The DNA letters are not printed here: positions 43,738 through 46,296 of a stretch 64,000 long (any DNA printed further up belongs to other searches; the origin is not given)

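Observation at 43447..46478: Islet 2: HsdR-N nuclease-like / DNA methyltransferase fusion inserted between the rpoC terminator and the next gene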

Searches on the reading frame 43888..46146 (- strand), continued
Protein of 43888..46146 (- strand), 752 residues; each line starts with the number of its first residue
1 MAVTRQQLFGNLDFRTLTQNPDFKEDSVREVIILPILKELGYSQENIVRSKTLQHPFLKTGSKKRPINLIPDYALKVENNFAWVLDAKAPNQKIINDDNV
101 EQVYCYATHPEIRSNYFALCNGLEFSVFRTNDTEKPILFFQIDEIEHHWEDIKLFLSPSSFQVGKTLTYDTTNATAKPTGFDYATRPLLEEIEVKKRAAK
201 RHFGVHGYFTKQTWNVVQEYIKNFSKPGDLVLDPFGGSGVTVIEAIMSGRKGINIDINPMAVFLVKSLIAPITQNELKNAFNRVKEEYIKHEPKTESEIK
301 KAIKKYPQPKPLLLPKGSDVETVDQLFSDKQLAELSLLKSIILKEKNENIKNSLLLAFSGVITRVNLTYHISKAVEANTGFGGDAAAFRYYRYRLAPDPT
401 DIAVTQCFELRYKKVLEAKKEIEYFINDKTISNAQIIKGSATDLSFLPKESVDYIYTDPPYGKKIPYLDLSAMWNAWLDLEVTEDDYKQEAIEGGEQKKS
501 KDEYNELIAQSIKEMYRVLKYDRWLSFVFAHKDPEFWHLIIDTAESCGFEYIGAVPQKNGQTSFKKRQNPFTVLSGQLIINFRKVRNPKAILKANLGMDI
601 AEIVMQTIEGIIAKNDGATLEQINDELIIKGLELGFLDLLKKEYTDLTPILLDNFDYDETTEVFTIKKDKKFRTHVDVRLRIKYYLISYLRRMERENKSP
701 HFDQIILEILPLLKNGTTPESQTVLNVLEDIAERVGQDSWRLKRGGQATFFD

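Call 28: find_encoding_contigs(protein=window:43888-46146:-, flank=6000, max_places=6)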
Protein window:43888-46146:- (752 aa): 10 contigs read that carry it; 6 places shown.
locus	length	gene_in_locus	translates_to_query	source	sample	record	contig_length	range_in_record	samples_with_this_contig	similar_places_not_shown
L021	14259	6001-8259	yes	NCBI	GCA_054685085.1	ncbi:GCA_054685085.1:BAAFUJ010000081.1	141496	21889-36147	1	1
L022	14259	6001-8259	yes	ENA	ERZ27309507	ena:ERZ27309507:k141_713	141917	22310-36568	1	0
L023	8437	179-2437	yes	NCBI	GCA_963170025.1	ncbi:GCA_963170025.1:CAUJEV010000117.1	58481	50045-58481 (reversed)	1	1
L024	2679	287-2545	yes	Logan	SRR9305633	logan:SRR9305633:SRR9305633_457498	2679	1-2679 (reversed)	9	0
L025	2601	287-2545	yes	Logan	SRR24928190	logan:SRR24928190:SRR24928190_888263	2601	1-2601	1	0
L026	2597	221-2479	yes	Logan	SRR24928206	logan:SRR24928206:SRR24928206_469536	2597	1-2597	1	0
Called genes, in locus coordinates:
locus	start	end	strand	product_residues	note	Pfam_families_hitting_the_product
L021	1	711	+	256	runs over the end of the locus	PF13620:CarboxypepD_reg (weak), PF13715:CarbopepD_reg_2 (weak)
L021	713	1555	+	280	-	PF13620:CarboxypepD_reg, PF13715:CarbopepD_reg_2 (faint)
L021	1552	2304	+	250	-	-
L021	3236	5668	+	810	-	PF14870:PSII_BNR (faint)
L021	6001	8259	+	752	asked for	PF01555:N6_N4_Mtase, PF02086:MethyltransfD12 (faint), PF03602:Cons_hypoth95 (faint), PF01170:UPF0020 (faint)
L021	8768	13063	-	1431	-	PF04997:RNA_pol_Rpb1_1, PF00623:RNA_pol_Rpb1_2, PF04983:RNA_pol_Rpb1_3, PF05000:RNA_pol_Rpb1_4, PF04998:RNA_pol_Rpb1_5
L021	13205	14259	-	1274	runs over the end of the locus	PF04563:RNA_pol_Rpb2_1, PF04561:RNA_pol_Rpb2_2, PF04565:RNA_pol_Rpb2_3, PF10385:RNA_pol_Rpb2_45, PF00562:RNA_pol_Rpb2_6, PF04560:RNA_pol_Rpb2_7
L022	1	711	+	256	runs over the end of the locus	PF13620:CarboxypepD_reg (weak), PF13715:CarbopepD_reg_2 (weak)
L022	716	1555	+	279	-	PF13620:CarboxypepD_reg, PF13715:CarbopepD_reg_2 (faint)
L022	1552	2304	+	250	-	-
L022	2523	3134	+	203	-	-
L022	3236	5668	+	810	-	PF14870:PSII_BNR (faint)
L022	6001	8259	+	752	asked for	PF01555:N6_N4_Mtase, PF02086:MethyltransfD12 (faint), PF03602:Cons_hypoth95 (faint), PF01170:UPF0020 (faint)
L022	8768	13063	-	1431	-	PF04997:RNA_pol_Rpb1_1, PF00623:RNA_pol_Rpb1_2, PF04983:RNA_pol_Rpb1_3, PF05000:RNA_pol_Rpb1_4, PF04998:RNA_pol_Rpb1_5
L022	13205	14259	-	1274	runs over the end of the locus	PF04563:RNA_pol_Rpb2_1, PF04561:RNA_pol_Rpb2_2, PF04565:RNA_pol_Rpb2_3, PF10385:RNA_pol_Rpb2_45, PF00562:RNA_pol_Rpb2_6, PF04560:RNA_pol_Rpb2_7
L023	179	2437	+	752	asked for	PF01555:N6_N4_Mtase, PF02086:MethyltransfD12 (faint), PF03602:Cons_hypoth95 (faint), PF01170:UPF0020 (faint)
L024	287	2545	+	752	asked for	PF01555:N6_N4_Mtase, PF02086:MethyltransfD12 (faint), PF03602:Cons_hypoth95 (faint), PF01170:UPF0020 (faint)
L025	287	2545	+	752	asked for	PF01555:N6_N4_Mtase, PF02086:MethyltransfD12 (faint), PF03602:Cons_hypoth95 (faint), PF01170:UPF0020 (faint)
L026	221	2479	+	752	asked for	PF01555:N6_N4_Mtase, PF02086:MethyltransfD12 (faint), PF03602:Cons_hypoth95 (faint), PF01170:UPF0020 (faint)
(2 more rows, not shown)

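Call 29: find_related_loci(query=window:43888-46146:-, collection=genome_contigs, flank=8000)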
Query window:43888-46146:- (752 aa) in genome_contigs; peptide patterns used: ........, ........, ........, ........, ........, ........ (x = any residue, [..] = any of these).
272 stretches matched a pattern; 233 encode a relative of the query (tblastn E <= 1e-3); the best 80 are kept; 80 distinct loci.
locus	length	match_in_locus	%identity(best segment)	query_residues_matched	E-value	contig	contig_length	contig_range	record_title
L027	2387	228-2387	95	1-725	0e+0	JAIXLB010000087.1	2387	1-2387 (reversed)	MAG: Chitinophagales bacterium isolate UW1SPNA059 one-stage_bin059_NODE_26067, whole genome shotgun sequence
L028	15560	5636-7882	87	1-751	0e+0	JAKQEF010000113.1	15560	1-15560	MAG: Bacteroidota bacterium isolate USDE_maxbin.088_sub k141_814927, whole genome shotgun sequence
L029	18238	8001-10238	81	3-752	0e+0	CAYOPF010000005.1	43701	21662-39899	MAG TPA_asm: uncultured Chloroherpeton sp. isolate binchicken_co37_4 genome assembly, contig: NODE_376_length_43701_cov_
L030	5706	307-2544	81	3-752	0e+0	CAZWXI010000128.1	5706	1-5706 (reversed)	MAG TPA_asm: uncultured Hyphomicrobiales bacterium isolate SRP093185_co1_13 genome assembly, contig: NODE_10718_length_5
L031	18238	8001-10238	81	3-752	0e+0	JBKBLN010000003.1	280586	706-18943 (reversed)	MAG: Spirosomataceae bacterium isolate 21I_061.bin.2 NODE_3_length_280586_cov_11.647166, whole genome shotgun sequence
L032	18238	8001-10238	80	3-752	0e+0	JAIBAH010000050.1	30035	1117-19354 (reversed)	MAG: Bacteroidia bacterium isolate SSF10 NODE_28650_length_30035_cov_6.773004, whole genome shotgun sequence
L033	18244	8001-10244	80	3-752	0e+0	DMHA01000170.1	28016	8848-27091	MAG TPA_asm: Flavobacterium sp. isolate UBA8409 contig_8930, whole genome shotgun sequence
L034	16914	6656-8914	77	2-752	0e+0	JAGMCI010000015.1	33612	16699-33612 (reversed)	MAG: candidate division WOR-3 bacterium isolate RS_16_8 ZL425.bin.8.fa_15, whole genome shotgun sequence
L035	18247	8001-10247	77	2-751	0e+0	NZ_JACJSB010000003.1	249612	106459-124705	Dolichospermum sp. FACHB-1091 contig3, whole genome shotgun sequence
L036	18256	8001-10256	76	1-752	0e+0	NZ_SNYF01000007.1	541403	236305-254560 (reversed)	Algoriphagus boseongensis strain CECT 8446 Ga0244635_103, whole genome shotgun sequence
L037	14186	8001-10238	77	5-752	0e+0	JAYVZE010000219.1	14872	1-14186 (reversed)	MAG: Blastocatellia bacterium isolate GL88_UP_metabat_53 GL88_UP_metabat_53_218, whole genome shotgun sequence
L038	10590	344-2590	76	2-751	0e+0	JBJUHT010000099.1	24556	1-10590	MAG: Dolichospermum sp. isolate samp_4312_semibin_243 samp_4312_362821, whole genome shotgun sequence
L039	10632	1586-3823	75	3-751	0e+0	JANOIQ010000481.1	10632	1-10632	MAG: Chitinophagaceae bacterium isolate SOY_63_metabat_175 SOY_63_k141_4373701, whole genome shotgun sequence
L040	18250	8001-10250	75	3-751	0e+0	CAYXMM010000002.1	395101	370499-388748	MAG TPA_asm: uncultured Hyphomicrobiales bacterium isolate binchicken_co286_8 genome assembly, contig: NODE_16_length_39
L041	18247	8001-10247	75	3-751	0e+0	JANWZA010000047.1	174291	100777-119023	MAG: Microscillaceae bacterium isolate SKYG84 k141_43428, whole genome shotgun sequence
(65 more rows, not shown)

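Call 45: predict_structure(alignment_id=A2)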
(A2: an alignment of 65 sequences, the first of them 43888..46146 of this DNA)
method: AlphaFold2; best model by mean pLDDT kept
length: 752 residues; sequences in the alignment: 65
mean_pLDDT: 75.0   pTM: 0.62
mean pLDDT of the five models: 75.0, 72.1, 69.9, 69.4, 69.0
residues with pLDDT >= 90: 169; 70-90: 347; 50-70: 128; < 50: 108
segments of 3 or more residues with pLDDT < 50: 53-67, 162-179, 197-200, 204-212, 379-389, 560-575, 588-598, 675-679, 714-721, 746-752
pLDDT, mean of each block of 10 residues (from residue 1): 80 81 83 91 80 48 49 72 81 79 69 76 88 84 90 79 40 39 72 53 45 67 87 84 85 92 90 89 97 95 94 85 92 96 96 94 81 53 46 75 85 85 75 92 94 90 71 91 88 79 90 96 84 71 79 63 34 55 69 47 69 75 72 55 67 80 74 50 66 74 76 48 72 81 59 39
secondary structure, 60 per line:
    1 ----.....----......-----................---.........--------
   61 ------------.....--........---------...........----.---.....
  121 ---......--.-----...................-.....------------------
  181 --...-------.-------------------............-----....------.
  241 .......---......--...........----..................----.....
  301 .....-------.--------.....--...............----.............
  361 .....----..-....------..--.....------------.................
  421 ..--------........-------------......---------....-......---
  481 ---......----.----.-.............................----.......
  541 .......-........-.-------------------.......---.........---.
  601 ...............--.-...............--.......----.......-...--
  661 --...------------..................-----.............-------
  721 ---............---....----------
elements in order (helices of 4 or more, strands of 3 or more residues): H5-9 H14-19 H25-40 E47-49 E73-77 E80-87 H97-107 E116-120 E124-129 E138-141 H142-156 H158-162 H213-224 E230-233 H240-247 E251-256 H259-269 H274-291 H296-305 H323-326 H329-343 H348-365 H373-376 H387-391 H404-422 E434-438 E452-457 H467-470 H472-477 H484-489 H501-518 E519-529 H534-547 E549-556 E578-584 H588-596 H600-615 H620-634 H637-643 H648-654 E656-658 E663-665 H678-695 H702-713 H724-731 E732-735 E739-742

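Call 47: search_solved_structures(query=A1, max_evalue=1, show_alignments=0)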
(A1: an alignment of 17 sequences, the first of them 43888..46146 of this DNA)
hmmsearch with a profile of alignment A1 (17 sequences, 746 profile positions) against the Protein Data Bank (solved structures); distinct sequences matched with E-value up to 1: 12.
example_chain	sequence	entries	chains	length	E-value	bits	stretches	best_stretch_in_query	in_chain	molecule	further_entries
8urk_A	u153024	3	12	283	0.00021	22.8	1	205-260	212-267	Methyltransferase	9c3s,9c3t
9c3u_A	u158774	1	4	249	0.00031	22.2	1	204-258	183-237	Methyltransferase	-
2zie_A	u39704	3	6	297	0.00043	21.7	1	218-261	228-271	Putative modification methylase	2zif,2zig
6pbd_A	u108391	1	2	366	0.001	20.5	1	430-456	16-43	Modification methylase CcrMI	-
1eg2_A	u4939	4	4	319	0.0013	20.1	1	207-261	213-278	MODIFICATION METHYLASE RSRI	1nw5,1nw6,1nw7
1nw8_A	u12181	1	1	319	0.0018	19.7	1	207-261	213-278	MODIFICATION METHYLASE RSRI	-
1g60_A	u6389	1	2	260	0.0036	18.7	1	208-265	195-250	Adenine-specific Methyltransferase MboIIA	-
8s9n_A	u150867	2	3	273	0.0049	18.2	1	223-256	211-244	DNA cytosine-N4 methyltransferase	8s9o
8s9m_A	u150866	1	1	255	0.0093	17.3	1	223-256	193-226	DNA cytosine-N4 methyltransferase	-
6ynx_q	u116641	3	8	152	0.016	16.5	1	566-688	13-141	ATPTT11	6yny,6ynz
5hfj_A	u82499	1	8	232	0.05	14.9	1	207-240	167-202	Adenine specific DNA methyltransferase (DpnA)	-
5hek_A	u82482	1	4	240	0.056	14.7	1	207-240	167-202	Adenine specific DNA methyltransferase (DpnA)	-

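Call 77: fold_search(model_id=the predicted structure, library=pdb)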
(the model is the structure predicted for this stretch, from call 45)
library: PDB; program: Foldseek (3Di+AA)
matches with E <= 10: 1500; with E <= 0.001: 33
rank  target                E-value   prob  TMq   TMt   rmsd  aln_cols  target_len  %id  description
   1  3s1s                  4.3e-05  0.87  0.12  0.11  22.8       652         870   10  Characterization and crystal structure of the type IIG restriction endonuclease BpuSI (released 2011-07-13)
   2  6zxv_B                6.4e-05  1.00  0.16  0.36  11.6       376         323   11  Structure of Archaeoglobus fulgidus Trm11 m2G10 tRNA methyltransferase enzyme bound to sinefungin (released 2020-09-23)
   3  6zxw_G                7.9e-05  1.00  0.15  0.33  12.2       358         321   12  Structure of Archaeoglobus fulgidus Trm11-Trm112 m2G10 tRNA methyltransferase complex bound to sinefungin (released 2020-09-23)
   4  6zxy                  1.1e-04  1.00  0.14  0.30  12.5       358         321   12  Structure of Archaeoglobus fulgidus Trm11 m2G10 tRNA methyltransferase enzyme (released 2020-09-23)
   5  21jx_A                1.5e-04  1.00  0.18  0.44  11.8       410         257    9  Crystal structure of compound 1 bound to human Nicotinamide N-methyltransferase (released 2026-03-11)
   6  5e71                  1.8e-04  1.00  0.19  0.40  13.3       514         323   10  Crystal structure of the archaeal tRNA m2G/m22G10 methyltransferase (aTrm11) from Thermococcus kodakarensis (released 2016-07-06)
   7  3rod_A                2.2e-04  1.00  0.19  0.48  12.0       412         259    8  Methyltransferase (released 2011-09-07)
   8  2i62_A                2.3e-04  1.00  0.18  0.44  12.5       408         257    9  Mouse Nicotinamide N-methyltransferase (released 2006-09-12)
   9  6zxv_A                2.4e-04  1.00  0.16  0.36  11.4       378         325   12  Structure of Archaeoglobus fulgidus Trm11 m2G10 tRNA methyltransferase enzyme bound to sinefungin (released 2020-09-23)
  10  3cgg_A                2.9e-04  1.00  0.19  0.66   6.6       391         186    9  Crystal structure of TehB-like SAM-dependent methyltransferase (NP_600671.1) from Corynebacterium glutamicum ATCC 1303 (released 2008-03-18)
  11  6chh_C                3.8e-04  1.00  0.18  0.50  11.3       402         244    9  Structure of human NNMT in complex with bisubstrate inhibitor MS2756 (released 2018-06-13)
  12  21ln_A                3.8e-04  1.00  0.18  0.47  12.3       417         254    9  Crystal structure of compound 2 bound to human Nicotinamide N-methyltransferase (released 2026-03-11)
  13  3cgg_B                4.4e-04  1.00  0.18  0.66   5.1       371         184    8  Crystal structure of TehB-like SAM-dependent methyltransferase (NP_600671.1) from Corynebacterium glutamicum ATCC 1303 (released 2008-03-18)
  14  7wmt                  4.4e-04  1.00  0.18  0.52  11.4       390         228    8  Crystal structure of small molecule 13 bound to human Nicotinamide N-methyltransferase (released 2022-08-31)
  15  5yji_A                4.9e-04  1.00  0.17  0.45  12.3       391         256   10  Co-crystal structure of Mouse Nicotinamide N-methyltransferase (NNMT) with small molecule analog of Nicotinamide (released 2018-03-21)
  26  7lo5_D                7.3e-04  0.84  0.16  0.13  20.2       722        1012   10  cryoEM structure DrdV-DNA complex (released 2021-03-17)
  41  7lo5_C                1.3e-03  0.63  0.14  0.11  21.3       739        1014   10  cryoEM structure DrdV-DNA complex (released 2021-03-17)
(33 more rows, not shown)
